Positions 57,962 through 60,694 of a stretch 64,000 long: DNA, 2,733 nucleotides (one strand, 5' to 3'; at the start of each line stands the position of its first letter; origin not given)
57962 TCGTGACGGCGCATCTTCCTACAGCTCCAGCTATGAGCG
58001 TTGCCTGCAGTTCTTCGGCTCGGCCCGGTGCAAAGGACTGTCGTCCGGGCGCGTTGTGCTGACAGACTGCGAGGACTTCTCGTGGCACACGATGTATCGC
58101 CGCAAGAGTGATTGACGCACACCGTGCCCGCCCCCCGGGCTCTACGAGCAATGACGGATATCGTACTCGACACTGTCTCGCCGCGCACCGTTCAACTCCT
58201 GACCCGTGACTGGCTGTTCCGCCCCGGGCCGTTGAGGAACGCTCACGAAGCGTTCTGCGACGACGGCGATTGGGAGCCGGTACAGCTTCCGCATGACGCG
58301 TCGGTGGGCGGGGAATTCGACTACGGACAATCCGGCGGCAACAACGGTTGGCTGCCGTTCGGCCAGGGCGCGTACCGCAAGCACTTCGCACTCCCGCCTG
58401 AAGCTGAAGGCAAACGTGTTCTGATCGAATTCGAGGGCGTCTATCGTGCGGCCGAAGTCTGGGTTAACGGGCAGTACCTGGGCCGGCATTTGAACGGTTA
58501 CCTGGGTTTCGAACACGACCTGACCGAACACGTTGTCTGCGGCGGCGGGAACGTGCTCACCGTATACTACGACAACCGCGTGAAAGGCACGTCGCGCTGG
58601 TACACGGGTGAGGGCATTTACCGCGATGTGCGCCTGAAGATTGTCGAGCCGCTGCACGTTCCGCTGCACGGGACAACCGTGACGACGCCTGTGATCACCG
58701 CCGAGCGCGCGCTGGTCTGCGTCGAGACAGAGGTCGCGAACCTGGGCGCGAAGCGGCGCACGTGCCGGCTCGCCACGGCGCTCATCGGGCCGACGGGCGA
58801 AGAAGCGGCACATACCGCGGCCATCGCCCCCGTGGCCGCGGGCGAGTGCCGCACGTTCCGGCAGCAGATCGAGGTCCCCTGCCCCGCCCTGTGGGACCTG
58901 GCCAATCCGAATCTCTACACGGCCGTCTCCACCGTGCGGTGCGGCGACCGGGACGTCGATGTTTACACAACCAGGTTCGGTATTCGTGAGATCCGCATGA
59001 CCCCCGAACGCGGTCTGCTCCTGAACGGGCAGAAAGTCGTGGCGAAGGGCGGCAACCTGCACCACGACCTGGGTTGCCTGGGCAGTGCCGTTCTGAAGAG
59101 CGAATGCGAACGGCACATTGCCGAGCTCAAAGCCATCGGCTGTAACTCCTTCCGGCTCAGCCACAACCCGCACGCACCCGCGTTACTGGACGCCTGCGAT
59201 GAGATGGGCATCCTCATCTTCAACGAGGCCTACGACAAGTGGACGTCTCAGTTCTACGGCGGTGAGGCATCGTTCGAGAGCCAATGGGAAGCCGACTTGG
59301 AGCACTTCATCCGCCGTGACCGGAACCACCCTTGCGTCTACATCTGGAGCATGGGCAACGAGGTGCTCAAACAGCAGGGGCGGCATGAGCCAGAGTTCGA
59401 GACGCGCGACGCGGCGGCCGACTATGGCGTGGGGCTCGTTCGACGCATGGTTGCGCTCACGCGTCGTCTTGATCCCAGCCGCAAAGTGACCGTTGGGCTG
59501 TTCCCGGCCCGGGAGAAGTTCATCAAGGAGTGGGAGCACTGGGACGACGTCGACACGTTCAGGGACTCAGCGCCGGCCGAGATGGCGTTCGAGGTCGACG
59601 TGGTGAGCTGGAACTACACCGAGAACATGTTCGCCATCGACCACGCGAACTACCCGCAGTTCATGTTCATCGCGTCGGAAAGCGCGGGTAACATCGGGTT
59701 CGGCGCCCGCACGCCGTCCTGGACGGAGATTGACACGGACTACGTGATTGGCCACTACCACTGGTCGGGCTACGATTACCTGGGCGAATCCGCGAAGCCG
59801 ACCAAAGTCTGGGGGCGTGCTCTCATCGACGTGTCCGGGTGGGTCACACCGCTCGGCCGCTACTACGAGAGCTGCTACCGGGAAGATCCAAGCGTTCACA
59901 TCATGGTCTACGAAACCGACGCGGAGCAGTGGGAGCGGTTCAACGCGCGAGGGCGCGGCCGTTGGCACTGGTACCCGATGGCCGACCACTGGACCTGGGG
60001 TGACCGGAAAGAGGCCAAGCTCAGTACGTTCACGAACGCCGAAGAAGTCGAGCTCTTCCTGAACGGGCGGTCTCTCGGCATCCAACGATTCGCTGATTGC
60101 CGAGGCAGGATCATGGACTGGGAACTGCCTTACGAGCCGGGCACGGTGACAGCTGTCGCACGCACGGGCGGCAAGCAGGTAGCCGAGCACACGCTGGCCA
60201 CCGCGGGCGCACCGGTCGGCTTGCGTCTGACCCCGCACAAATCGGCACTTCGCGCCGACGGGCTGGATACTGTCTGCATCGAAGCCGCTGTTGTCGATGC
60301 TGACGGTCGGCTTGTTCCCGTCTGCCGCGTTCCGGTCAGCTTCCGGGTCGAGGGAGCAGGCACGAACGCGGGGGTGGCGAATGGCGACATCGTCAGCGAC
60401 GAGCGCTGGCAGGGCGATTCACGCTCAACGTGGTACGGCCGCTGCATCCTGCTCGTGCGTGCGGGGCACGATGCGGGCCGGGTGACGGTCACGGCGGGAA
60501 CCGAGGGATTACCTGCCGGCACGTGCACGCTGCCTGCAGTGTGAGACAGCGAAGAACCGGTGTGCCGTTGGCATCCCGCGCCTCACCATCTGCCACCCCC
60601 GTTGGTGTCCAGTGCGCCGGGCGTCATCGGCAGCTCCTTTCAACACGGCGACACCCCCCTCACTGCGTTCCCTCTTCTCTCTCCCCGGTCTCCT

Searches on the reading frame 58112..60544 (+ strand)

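Call 16: search_protein_families(library=pfam, proteins=[window:58112-60544:+])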
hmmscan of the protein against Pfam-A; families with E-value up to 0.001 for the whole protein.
window:58112-60544:+ (810 aa): 8 families
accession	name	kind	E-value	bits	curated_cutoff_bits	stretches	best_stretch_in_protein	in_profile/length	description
PF18565.7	Glyco_hydro2_C5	-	4e-25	88.1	32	1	704-804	1-101/103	Glycoside hydrolase family 2 C-terminal domain 5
PF02836.23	Glyco_hydro_2_C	-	3e-21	76.3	21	1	301-461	7-160/302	Glycosyl hydrolases family 2, TIM barrel domain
PF02837.24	Glyco_hydro_2_N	-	5.2e-19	69.2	28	1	77-175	56-165/169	Glycosyl hydrolases family 2, sugar binding domain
PF16355.11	DUF4982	-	3.5e-18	65.7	23.9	1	636-691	5-61/61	Domain of unknown function (DUF4982)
PF00703.27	Glyco_hydro_2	-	1.1e-13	52.4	23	1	188-292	6-109/109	Glycosyl hydrolases family 2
PF22666.2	Glyco_hydro_2_N2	-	1.8e-08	35.1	27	1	84-158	48-122/167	Glycosyl hydrolase 2 galactose-binding domain-like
PF13364.12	BetaGal_ABD2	-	0.00064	20.9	23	0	84-155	35-108/112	Beta-galactosidase second all-beta domain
PF21467.3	BetaGal_gal-bd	-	0.0008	19.9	27.3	0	88-128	4-42/62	Beta-galactosidase, galactose-binding domain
